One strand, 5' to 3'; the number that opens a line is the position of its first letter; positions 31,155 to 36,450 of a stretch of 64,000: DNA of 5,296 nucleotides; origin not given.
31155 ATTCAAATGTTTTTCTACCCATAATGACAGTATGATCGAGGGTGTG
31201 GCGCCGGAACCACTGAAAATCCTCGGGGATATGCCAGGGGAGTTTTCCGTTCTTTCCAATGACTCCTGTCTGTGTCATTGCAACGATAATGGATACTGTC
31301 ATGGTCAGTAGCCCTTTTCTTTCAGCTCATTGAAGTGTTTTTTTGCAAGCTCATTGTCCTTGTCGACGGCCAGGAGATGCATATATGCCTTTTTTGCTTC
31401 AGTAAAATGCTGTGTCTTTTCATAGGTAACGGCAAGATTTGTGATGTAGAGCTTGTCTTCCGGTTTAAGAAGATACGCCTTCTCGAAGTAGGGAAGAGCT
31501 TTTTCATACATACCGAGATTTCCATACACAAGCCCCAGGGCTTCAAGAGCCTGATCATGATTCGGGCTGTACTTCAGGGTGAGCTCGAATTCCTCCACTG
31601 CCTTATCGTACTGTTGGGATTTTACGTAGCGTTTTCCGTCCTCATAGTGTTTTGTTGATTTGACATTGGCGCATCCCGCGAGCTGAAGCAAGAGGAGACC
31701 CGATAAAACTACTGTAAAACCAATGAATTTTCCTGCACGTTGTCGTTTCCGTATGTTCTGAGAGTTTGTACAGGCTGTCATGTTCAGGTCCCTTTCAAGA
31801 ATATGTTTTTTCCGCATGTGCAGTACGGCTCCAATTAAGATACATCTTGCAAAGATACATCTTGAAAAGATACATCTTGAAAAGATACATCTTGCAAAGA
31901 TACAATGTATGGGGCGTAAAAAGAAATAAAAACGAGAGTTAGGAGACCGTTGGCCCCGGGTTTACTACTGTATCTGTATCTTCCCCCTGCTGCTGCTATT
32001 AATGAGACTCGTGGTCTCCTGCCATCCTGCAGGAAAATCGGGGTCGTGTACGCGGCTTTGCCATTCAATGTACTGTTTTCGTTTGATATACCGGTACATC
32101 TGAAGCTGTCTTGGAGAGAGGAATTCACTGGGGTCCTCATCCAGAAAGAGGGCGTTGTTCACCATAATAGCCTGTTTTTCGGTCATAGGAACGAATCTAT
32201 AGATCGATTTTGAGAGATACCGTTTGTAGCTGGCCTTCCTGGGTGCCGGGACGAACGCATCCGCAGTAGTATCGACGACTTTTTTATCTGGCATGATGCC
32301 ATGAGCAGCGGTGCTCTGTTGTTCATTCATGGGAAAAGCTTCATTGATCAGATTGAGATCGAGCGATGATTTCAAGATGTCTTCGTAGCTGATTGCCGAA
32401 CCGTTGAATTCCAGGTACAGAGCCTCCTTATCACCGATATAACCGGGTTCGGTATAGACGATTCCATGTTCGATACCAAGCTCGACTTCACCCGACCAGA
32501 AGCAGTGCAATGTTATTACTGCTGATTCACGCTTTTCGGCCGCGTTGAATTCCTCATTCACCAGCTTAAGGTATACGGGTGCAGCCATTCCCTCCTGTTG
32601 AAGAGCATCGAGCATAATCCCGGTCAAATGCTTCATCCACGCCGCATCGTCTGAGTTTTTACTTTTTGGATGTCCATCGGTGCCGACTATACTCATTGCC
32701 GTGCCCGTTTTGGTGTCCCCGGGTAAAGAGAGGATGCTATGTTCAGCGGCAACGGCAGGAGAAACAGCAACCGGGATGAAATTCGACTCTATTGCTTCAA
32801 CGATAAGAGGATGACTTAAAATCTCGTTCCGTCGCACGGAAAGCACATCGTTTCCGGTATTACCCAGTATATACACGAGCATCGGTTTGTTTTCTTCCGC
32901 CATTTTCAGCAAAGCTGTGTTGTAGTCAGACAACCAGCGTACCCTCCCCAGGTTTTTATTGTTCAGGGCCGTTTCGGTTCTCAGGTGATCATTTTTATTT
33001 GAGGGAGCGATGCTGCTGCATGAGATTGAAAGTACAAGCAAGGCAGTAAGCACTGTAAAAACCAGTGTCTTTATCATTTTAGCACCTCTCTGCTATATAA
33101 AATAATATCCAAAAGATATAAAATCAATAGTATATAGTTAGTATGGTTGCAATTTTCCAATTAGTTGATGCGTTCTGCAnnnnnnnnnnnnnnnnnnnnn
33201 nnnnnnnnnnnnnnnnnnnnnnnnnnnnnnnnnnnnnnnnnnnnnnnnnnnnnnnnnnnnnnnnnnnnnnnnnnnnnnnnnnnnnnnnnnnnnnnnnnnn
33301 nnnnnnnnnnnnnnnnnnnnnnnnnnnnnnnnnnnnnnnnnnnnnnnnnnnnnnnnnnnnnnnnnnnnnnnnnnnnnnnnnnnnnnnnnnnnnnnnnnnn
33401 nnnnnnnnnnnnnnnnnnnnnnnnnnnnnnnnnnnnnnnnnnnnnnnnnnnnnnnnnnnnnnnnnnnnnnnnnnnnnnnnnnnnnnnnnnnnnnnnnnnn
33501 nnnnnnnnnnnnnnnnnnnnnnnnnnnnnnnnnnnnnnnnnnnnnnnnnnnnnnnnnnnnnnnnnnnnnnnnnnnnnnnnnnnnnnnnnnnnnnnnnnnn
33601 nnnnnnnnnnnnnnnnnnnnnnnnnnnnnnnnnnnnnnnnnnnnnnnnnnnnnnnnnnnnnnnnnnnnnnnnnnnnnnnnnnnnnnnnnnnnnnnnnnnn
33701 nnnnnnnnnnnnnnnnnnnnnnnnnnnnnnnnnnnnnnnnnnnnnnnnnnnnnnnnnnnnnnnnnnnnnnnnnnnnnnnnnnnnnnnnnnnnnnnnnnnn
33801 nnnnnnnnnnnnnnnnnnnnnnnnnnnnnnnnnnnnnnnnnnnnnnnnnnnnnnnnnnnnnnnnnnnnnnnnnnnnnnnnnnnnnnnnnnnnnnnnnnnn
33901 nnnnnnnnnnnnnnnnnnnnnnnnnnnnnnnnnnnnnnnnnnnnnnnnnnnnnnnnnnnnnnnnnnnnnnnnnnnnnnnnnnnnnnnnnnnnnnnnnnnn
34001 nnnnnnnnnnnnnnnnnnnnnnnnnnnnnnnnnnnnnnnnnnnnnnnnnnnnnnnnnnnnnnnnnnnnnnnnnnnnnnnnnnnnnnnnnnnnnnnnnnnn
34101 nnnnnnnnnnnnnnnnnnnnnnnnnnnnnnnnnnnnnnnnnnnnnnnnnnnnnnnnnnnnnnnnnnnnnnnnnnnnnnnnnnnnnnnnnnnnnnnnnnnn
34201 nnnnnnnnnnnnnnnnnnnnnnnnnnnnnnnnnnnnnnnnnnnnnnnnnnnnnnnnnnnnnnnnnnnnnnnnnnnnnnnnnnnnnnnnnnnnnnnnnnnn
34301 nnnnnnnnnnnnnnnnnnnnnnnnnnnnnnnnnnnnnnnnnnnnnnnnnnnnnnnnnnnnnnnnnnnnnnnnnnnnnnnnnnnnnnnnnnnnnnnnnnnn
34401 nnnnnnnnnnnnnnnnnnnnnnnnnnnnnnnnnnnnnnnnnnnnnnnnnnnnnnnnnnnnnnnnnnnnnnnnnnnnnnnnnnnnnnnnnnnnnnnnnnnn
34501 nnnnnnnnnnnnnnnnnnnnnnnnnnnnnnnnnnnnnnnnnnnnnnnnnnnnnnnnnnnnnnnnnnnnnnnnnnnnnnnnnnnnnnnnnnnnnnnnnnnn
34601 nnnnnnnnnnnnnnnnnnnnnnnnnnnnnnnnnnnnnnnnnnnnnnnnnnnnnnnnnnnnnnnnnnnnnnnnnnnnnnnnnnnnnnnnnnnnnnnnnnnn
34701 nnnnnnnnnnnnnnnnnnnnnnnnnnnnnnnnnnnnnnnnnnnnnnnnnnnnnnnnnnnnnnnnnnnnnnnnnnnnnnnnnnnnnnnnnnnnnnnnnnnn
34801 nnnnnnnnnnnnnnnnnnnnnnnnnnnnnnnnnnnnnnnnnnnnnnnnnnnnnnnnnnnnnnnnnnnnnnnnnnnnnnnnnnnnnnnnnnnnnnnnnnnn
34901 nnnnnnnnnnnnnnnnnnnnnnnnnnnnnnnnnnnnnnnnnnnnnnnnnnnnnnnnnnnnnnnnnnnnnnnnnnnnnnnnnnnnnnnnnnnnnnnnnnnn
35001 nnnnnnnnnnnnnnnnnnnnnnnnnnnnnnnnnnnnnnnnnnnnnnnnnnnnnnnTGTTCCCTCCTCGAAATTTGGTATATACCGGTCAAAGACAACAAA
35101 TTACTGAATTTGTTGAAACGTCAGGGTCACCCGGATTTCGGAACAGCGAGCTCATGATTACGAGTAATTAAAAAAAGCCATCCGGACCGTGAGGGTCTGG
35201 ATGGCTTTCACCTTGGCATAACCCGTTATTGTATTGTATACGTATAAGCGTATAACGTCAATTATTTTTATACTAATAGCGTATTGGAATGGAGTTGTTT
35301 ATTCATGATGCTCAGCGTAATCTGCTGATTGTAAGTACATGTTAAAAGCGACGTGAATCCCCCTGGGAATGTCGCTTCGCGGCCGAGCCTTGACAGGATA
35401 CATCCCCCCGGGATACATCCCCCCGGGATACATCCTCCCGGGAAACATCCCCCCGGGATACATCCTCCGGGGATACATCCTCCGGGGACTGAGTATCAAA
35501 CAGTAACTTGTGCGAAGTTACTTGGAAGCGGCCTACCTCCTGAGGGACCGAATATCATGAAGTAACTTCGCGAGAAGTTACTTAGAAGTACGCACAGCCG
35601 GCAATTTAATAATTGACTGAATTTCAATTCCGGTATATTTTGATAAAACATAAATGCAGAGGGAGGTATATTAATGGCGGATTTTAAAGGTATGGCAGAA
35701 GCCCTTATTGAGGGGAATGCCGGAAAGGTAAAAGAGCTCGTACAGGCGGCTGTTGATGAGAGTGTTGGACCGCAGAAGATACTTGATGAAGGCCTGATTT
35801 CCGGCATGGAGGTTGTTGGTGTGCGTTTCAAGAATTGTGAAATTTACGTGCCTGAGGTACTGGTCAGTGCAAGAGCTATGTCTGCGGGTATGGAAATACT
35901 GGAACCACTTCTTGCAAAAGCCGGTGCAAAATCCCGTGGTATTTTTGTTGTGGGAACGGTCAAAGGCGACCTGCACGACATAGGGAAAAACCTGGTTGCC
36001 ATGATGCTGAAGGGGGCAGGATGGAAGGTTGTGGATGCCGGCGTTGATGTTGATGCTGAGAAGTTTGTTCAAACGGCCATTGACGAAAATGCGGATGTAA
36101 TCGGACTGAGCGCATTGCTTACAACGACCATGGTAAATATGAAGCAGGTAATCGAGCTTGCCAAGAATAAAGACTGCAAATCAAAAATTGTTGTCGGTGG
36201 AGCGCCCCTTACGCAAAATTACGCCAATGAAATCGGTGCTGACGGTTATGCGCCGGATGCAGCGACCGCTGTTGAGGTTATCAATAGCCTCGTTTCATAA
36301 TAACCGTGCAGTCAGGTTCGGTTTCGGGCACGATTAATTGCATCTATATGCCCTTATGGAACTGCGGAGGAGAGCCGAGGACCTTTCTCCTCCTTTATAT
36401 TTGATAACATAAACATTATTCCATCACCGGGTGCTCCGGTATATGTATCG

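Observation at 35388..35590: Mosaic dispersed repeat family 2: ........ module, 15-bp tandem units and paired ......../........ hairpins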

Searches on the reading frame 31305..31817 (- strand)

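Call 56: search_protein_families(library=pfam, proteins=[window:31305-31817:-], max_evalue=0.001)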
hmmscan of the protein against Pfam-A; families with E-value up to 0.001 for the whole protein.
window:31305-31817:- (170 aa): 17 families
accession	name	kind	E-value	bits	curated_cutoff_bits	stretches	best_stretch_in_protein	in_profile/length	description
PF07719.23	TPR_2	-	2.9e-15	55.5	27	1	90-121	3-34/34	Tetratricopeptide repeat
PF13181.12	TPR_8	-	9e-15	54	25.7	1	89-120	2-33/34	Tetratricopeptide repeat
PF00515.34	TPR_1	-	3.6e-11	42.8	27.8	1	93-121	6-34/34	Tetratricopeptide repeat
PF14559.12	TPR_19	-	3e-08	34.3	25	1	102-158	5-61/68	Tetratricopeptide repeat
PF13176.12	TPR_7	-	3.9e-08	33.2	27.9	0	90-120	1-31/36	Tetratricopeptide repeat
PF13424.12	TPR_12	-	6.9e-08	33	30.1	1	67-115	16-72/77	Tetratricopeptide repeat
PF13428.12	TPR_14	-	4e-07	30.5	23.5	0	89-129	2-42/44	Tetratricopeptide repeat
PF13432.12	TPR_16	-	7.3e-07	30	32.7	1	61-115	4-58/65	Tetratricopeptide repeat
PF13431.12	TPR_17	-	1.5e-06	28.5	24.4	0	78-108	3-33/34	Tetratricopeptide repeat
PF13414.12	TPR_11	-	2.6e-06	27.4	26.8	1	61-102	1-42/42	TPR repeat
PF25063.1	ARM_TT21_C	-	7e-06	26.5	35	1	64-155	105-197/209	Tetratricopeptide repeat protein 21 C-terminal ARM domain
PF13371.12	TPR_9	-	2.3e-05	24.7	35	1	63-121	4-62/73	Tetratricopeptide repeat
PF13174.12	TPR_6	-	7e-05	23.7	26.3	0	90-113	2-25/33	Tetratricopeptide repeat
PF12895.13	ANAPC3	-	0.00047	20.8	27.2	1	68-144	3-78/82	Anaphase-promoting complex, cyclosome, subunit 3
PF23914.1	TPR_CcmH_CycH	-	0.00059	20.2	42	0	80-156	42-121/158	Cytochrome c-type biogenesis protein H TPR domain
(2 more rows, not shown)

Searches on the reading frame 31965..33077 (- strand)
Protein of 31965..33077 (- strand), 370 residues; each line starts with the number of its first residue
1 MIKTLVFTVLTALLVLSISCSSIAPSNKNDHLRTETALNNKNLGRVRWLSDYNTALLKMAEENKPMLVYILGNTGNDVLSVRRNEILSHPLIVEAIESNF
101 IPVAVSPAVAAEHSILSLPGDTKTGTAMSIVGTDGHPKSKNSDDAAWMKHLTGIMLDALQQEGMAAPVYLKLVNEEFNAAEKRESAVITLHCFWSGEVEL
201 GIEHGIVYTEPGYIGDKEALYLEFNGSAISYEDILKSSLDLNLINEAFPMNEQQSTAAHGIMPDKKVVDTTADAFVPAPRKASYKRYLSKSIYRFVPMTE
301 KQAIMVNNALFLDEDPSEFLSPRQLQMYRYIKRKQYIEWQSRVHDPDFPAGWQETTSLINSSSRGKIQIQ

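Call 56: search_protein_families(library=pfam, proteins=[window:31965-33077:-], max_evalue=0.001)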
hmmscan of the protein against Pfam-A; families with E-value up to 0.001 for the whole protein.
window:31965-33077:- (370 aa): 1 family
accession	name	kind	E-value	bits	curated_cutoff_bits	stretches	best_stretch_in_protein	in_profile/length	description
PF13899.12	Thioredoxin_7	-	0.00027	21.4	27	1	47-106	1-59/83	Thioredoxin-like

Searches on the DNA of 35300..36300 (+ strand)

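Call 19: search_rna_families(source=window, start=35300, end=35680, threshold=evalue, max_evalue=10)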
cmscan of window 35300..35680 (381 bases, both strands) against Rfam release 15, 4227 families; matches with E-value up to 10: 4.
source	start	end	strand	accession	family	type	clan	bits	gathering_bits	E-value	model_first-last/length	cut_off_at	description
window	35397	35497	-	RF03263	MIR861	Gene; miRNA;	-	21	70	0.19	1-111/111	no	MIR861 microRNA precursor family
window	35405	35487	-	RF00891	mir-671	Gene; miRNA;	-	16.5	65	4.5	1-84/84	no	mir-671 microRNA precursor family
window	35410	35483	-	RF03503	mir-547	Gene; miRNA;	-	15.3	90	2.1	1-78/78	no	mir-547 microRNA precursor family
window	35397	35495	-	RF02569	IhtA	Gene; sRNA;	-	14.1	76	4.2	1-107/107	no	IhtA sRNA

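Call 37: search_with_rna_model(model_id=R1, sources=[L085, L086, L087, L088, L089], max_evalue=1)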
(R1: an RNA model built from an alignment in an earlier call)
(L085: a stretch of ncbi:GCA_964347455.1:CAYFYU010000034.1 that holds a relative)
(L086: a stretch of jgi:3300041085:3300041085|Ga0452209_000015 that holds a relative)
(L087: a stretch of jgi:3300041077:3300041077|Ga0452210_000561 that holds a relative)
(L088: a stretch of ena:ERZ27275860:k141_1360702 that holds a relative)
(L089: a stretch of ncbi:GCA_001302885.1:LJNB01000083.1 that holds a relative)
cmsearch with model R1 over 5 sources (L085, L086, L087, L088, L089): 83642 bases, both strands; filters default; matches with E-value up to 1: 0.
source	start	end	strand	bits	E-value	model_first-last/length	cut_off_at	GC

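Call 45: search_with_rna_model(model_id=R1, sources=[L090, L091, L092, L093], max_evalue=0.1)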
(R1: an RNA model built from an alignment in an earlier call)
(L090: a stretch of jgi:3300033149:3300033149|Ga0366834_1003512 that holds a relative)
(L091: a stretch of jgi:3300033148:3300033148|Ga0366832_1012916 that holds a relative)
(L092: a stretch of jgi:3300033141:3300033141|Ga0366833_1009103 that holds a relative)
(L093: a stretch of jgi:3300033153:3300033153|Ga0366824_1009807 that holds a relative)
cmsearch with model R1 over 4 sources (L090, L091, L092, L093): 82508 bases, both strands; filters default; matches with E-value up to 0.1: 0.
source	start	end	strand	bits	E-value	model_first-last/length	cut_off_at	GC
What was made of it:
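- Close relatives do without the units (calls 37, 45).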
